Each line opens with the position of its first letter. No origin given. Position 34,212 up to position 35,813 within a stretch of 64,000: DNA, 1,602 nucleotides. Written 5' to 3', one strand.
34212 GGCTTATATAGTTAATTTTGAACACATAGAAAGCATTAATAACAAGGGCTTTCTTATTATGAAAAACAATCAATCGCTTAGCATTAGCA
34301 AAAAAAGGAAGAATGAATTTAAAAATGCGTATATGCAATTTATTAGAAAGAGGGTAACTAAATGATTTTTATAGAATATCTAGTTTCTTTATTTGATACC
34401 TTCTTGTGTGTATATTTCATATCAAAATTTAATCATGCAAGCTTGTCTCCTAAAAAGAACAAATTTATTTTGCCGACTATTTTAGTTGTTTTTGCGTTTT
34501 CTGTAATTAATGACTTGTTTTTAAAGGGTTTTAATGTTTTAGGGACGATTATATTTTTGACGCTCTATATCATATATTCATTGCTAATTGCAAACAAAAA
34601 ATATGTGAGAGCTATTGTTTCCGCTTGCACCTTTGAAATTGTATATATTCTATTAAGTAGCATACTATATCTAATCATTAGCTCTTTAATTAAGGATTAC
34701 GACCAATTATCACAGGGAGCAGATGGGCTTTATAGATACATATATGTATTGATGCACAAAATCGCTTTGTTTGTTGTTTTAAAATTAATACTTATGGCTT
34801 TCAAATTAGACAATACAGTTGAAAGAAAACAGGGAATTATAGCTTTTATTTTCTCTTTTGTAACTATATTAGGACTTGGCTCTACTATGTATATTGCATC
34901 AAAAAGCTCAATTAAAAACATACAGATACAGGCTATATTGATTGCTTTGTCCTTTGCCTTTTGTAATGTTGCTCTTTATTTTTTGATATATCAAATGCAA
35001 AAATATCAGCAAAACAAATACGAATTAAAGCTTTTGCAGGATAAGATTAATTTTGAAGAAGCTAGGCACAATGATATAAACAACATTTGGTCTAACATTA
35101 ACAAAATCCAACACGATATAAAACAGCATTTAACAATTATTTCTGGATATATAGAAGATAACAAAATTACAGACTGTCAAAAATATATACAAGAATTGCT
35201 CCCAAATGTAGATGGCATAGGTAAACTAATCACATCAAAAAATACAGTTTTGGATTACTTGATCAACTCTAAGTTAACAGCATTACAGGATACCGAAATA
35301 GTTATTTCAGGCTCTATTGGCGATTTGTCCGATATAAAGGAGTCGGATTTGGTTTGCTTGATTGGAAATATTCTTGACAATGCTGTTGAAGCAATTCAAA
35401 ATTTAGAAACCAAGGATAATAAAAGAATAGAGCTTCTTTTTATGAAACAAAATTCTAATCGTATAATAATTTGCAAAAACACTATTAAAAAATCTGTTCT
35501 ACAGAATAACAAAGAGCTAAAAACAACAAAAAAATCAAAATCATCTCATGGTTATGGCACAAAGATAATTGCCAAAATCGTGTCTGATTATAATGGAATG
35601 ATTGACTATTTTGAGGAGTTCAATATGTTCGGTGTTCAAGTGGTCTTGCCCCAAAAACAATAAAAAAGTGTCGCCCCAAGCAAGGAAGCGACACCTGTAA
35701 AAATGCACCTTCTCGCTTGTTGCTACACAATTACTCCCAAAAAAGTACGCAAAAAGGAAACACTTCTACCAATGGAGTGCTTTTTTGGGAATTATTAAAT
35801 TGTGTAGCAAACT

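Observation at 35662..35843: A stand-alone minus-strand transcription unit with no ORF is a candidate novel ~150-nt sRNA next to the LytTR system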

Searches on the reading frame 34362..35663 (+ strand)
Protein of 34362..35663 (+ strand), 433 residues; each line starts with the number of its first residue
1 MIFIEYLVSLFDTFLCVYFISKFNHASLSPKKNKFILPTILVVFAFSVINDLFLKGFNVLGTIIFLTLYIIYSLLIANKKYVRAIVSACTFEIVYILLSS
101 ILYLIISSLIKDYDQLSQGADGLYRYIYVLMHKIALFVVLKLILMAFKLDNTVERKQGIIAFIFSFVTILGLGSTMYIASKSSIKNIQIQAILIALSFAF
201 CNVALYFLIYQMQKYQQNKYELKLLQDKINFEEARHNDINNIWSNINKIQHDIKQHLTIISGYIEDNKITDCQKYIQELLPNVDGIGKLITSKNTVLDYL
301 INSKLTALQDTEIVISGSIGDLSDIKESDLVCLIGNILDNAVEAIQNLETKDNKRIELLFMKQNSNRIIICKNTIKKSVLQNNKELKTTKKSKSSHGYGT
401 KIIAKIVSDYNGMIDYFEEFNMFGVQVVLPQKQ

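Call 9: search_protein_families(library=pfam, proteins=[window:34362-35663:+])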
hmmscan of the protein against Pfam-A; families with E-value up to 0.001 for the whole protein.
window:34362-35663:+ (433 aa): 2 families
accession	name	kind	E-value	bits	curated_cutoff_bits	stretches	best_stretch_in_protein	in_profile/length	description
PF14501.12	HATPase_c_5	-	1.2e-18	67.3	22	1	325-430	1-102/102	GHKL domain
PF14689.11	SPOB_a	-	0.00011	22.2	28.1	1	235-283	5-53/62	Sensor_kinase_SpoOB-type, alpha-helical domain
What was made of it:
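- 33471..35663 (+): Inserted LytTR response regulator (33649-34365) and GHKL histidine kinase (34362-35663) cassette, with its box region and divergent promoter. The left limit of homology to other cassettes is about 33471. The 33264-33470 stretch is of unknown origin. Pfam (call 9).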

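Call 12: find_related_loci(query=window:34362-35660:+, collection=genome_contigs, flank=4000)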
Query window:34362-35660:+ (433 aa) in genome_contigs; peptide patterns used: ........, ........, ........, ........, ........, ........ (x = any residue, [..] = any of these).
86 stretches matched a pattern; 12 encode a relative of the query (tblastn E <= 1e-3); 12 distinct loci.
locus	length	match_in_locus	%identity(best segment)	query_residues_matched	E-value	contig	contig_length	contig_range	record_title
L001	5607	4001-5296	67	1-432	0e+0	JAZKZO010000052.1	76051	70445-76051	MAG: Eubacteriales bacterium isolate T1900045088_TC20190082.MAGScoT_cleanbin_000003 SGB_4692_k141_2802189, whole genome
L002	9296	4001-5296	67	1-432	0e+0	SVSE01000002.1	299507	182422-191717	MAG: Oscillospiraceae bacterium isolate SIG661 NODE_298_length_299507_cov_9.944699, whole genome shotgun sequence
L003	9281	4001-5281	67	4-430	0e+0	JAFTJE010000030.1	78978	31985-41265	MAG: Clostridia bacterium isolate RGIG3867 Roe_deer_Cecum-1__c423972, whole genome shotgun sequence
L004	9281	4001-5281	67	4-430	0e+0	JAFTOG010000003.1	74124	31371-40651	MAG: Clostridia bacterium isolate RGIG3999 Roe_deer_Cecum-4__c19334, whole genome shotgun sequence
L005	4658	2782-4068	69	2-430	0e+0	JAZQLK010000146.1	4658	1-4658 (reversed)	MAG: Eubacteriales bacterium isolate T1900044609_TS20190075.MAGScoT_cleanbin_000117 SGB_791_k141_1208273, whole genome s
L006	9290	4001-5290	66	2-431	0e+0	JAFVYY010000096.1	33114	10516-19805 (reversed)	MAG: Clostridia bacterium isolate RGIG5522 Sheep_Colon.Co__c2456714, whole genome shotgun sequence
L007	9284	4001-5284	68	4-430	0e+0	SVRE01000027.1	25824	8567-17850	MAG: Oscillospiraceae bacterium isolate SIG635 NODE_9260_length_25824_cov_1.716387, whole genome shotgun sequence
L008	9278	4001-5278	56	2-432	9e-166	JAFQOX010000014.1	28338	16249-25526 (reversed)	MAG: Clostridia bacterium isolate RGIG2017 Goat_Colon-1__c112448, whole genome shotgun sequence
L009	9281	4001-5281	57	2-431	1e-157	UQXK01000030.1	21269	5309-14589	uncultured Clostridiales bacterium isolate UMGS731 genome assembly, contig: NODE_1361_length_21269_cov_5.465070, whole g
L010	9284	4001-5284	59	1-433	2e-154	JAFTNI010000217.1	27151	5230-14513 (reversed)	MAG: Clostridia bacterium isolate RGIG3975 Roe_deer_Cecum-4__c414206, whole genome shotgun sequence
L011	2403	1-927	65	121-432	2e-128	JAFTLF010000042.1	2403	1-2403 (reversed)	MAG: Alphaproteobacteria bacterium isolate RGIG3920 Roe_deer_Cecum-3__c178580, whole genome shotgun sequence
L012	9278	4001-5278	60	4-431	1e-176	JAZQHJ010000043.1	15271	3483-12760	MAG: Eubacteriales bacterium isolate T1900044627_TS20190093.MAGScoT_cleanbin_000083 SGB_965_k141_810692, whole genome sh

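Call 16: find_encoding_contigs(protein=window:34362-35663:+, flank=6000, max_places=10)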
Protein window:34362-35663:+ (433 aa): 8 contigs read that carry it; 4 places shown.
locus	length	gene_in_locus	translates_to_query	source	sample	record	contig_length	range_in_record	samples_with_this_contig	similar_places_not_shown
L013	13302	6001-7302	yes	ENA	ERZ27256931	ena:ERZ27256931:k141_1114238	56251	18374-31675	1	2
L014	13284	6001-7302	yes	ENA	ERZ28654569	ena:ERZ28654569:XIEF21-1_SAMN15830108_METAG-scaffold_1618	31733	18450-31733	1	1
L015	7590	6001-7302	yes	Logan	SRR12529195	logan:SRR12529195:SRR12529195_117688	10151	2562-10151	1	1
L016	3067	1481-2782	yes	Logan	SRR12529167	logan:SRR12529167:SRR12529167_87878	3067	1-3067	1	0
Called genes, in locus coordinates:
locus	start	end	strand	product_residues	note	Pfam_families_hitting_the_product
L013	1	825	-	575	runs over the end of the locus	PF00664:ABC_membrane, PF00005:ABC_tran, PF02463:SMC_N (faint)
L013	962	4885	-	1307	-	PF13306:LRR_5, PF13855:LRR_8 (faint), PF12799:LRR_4 (faint), PF23952:LRR_EndoS (faint), PF13306:LRR_5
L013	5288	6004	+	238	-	PF00072:Response_reg, PF04397:LytTR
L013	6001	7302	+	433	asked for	PF14501:HATPase_c_5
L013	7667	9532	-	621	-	PF00753:Lactamase_B, PF12706:Lactamase_B_2, PF23023:Anti-Pycsar_Apyc1 (faint), PF22505:RNase_J_b_CASP, PF07521:RMMBL, PF17770:RNase_J_C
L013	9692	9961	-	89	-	-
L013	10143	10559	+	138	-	-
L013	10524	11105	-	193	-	PF07670:Gate (weak)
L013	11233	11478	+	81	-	PF04014:MazE_antitoxin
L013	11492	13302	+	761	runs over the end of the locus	PF14498:Glyco_hyd_65N_2, PF22124:Glyco_hydro_95_cat, PF21307:Glyco_hydro_95_C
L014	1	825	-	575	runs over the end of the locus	PF00664:ABC_membrane, PF00005:ABC_tran, PF02463:SMC_N (faint)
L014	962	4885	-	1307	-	PF13306:LRR_5, PF13855:LRR_8 (faint), PF12799:LRR_4 (faint), PF23952:LRR_EndoS (faint), PF13306:LRR_5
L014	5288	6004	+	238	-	PF00072:Response_reg, PF04397:LytTR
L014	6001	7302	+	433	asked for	PF14501:HATPase_c_5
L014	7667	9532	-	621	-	PF00753:Lactamase_B, PF12706:Lactamase_B_2, PF23023:Anti-Pycsar_Apyc1 (faint), PF22505:RNase_J_b_CASP, PF07521:RMMBL, PF17770:RNase_J_C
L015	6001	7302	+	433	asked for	PF14501:HATPase_c_5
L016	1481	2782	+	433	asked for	PF14501:HATPase_c_5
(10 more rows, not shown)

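Call 17: find_homologous_proteins(query=window:34362-35660:+, max_evalue=1e-60)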
Query window:34362-35660:+ (433 aa): 401 proteins with E <= 1e-60 among 8000 candidates; the best 120 are listed.
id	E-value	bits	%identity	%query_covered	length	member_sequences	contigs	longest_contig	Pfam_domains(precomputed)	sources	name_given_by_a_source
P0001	8.9e-260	880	94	100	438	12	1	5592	PF14501.13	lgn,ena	-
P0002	4.8e-256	867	93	100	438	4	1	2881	PF14689.12,PF14501.13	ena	-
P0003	1.9e-227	773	81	100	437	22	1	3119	PF14689.12,PF14501.13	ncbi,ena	-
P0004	1.0e-219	748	77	99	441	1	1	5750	PF14501.13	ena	-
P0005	1.6e-214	731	75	99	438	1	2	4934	PF14501.13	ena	-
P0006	2.8e-214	730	75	99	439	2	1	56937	PF14501.13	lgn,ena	-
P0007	7.2e-201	686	70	99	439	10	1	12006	PF14689.12,PF14501.13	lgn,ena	-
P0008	1.0e-200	685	71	99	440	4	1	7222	PF14501.13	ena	-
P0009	5.0e-196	670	69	99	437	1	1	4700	PF14689.12,PF14501.13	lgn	-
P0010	1.1e-195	669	69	99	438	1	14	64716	PF14501.13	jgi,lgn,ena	-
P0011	4.0e-195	667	68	100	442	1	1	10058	PF14501.13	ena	-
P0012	2.9e-194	664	69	100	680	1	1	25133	PF04397.22,PF00072.31,PF14501.13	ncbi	-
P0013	7.5e-193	659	68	99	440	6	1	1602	PF14501.13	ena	-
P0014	9.9e-192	656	67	99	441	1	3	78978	PF14501.13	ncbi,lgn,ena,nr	ncbi:MAG: GHKL domain-containing protein [Clostridia bacterium]|nr:GHKL domain-containing protein [C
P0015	2.2e-191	654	68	99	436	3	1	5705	PF14501.13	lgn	-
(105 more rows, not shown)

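Call 19: find_encoding_contigs(protein=P0001, flank=5000, max_places=4)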
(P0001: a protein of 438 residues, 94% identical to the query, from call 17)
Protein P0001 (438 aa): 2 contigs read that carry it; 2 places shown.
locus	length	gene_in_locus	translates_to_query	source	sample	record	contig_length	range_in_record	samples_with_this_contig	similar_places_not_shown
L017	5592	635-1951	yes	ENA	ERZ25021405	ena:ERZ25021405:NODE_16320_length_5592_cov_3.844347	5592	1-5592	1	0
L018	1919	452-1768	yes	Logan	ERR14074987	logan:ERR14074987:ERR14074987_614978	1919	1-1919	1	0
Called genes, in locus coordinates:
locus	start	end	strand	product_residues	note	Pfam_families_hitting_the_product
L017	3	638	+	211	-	?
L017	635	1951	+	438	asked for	PF14501:HATPase_c_5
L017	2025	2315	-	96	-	-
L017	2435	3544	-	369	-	PF04542:Sigma70_r2 (weak), PF04545:Sigma70_r4 (faint), PF08281:Sigma70_r4_2 (weak)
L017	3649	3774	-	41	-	-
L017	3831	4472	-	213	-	PF08843:AbiEii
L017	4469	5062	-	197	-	-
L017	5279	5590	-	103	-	?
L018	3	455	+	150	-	?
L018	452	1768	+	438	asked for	PF14501:HATPase_c_5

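Call 20: find_encoding_contigs(protein=P0003, flank=5000, max_places=4)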
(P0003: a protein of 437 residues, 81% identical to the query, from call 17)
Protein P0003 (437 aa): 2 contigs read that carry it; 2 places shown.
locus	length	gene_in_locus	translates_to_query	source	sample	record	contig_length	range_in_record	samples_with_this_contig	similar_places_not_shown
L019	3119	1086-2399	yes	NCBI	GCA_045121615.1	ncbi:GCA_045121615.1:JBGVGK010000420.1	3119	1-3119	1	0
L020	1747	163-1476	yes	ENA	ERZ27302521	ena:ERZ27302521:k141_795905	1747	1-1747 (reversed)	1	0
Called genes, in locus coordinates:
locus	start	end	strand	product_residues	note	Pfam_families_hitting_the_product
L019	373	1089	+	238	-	PF00072:Response_reg, PF04397:LytTR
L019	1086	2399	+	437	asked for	PF14689:SPOB_a (weak), PF14501:HATPase_c_5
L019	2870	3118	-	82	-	?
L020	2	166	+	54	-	?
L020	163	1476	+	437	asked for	PF14689:SPOB_a (weak), PF14501:HATPase_c_5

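Call 21: find_encoding_contigs(protein=P0006, flank=5000, max_places=4)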
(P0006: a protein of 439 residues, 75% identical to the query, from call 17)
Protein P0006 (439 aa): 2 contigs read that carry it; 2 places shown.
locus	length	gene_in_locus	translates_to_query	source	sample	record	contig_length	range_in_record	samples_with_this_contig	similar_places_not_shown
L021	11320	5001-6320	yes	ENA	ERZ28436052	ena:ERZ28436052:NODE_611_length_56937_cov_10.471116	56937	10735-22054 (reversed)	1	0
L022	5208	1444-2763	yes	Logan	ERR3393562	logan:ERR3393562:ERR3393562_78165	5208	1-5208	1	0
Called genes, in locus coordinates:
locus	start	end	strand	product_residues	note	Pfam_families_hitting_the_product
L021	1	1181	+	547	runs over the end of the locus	PF01943:Polysacc_synt, PF01554:MatE, PF03023:MurJ, PF01554:MatE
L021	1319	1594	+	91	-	PF00216:Bac_DNA_binding, PF18291:HU-HIG (weak)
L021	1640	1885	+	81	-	PF01479:S4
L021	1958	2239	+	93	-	PF07873:YabP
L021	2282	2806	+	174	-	PF09578:Spore_YabQ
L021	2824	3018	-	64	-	PF07561:DUF1540 (weak)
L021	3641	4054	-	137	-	-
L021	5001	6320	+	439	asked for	PF14501:HATPase_c_5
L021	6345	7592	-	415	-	PF06689:zf-C4_ClpX, PF00493:MCM (faint), PF05496:RuvB_N (faint), PF14532:Sigma54_activ_2 (faint), PF07724:AAA_2, PF07728:AAA_5 (weak), PF00004:AAA, PF10431:ClpB_D2-small, +1 more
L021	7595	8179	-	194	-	PF00574:CLP_protease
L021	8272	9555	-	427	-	PF05697:Trigger_N, PF00254:FKBP_C, PF05698:Trigger_C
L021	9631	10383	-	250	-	PF00149:Metallophos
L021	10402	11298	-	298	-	PF01244:Peptidase_M19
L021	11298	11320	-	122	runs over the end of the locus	PF02021:UPF0102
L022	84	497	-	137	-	-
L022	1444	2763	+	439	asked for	PF14501:HATPase_c_5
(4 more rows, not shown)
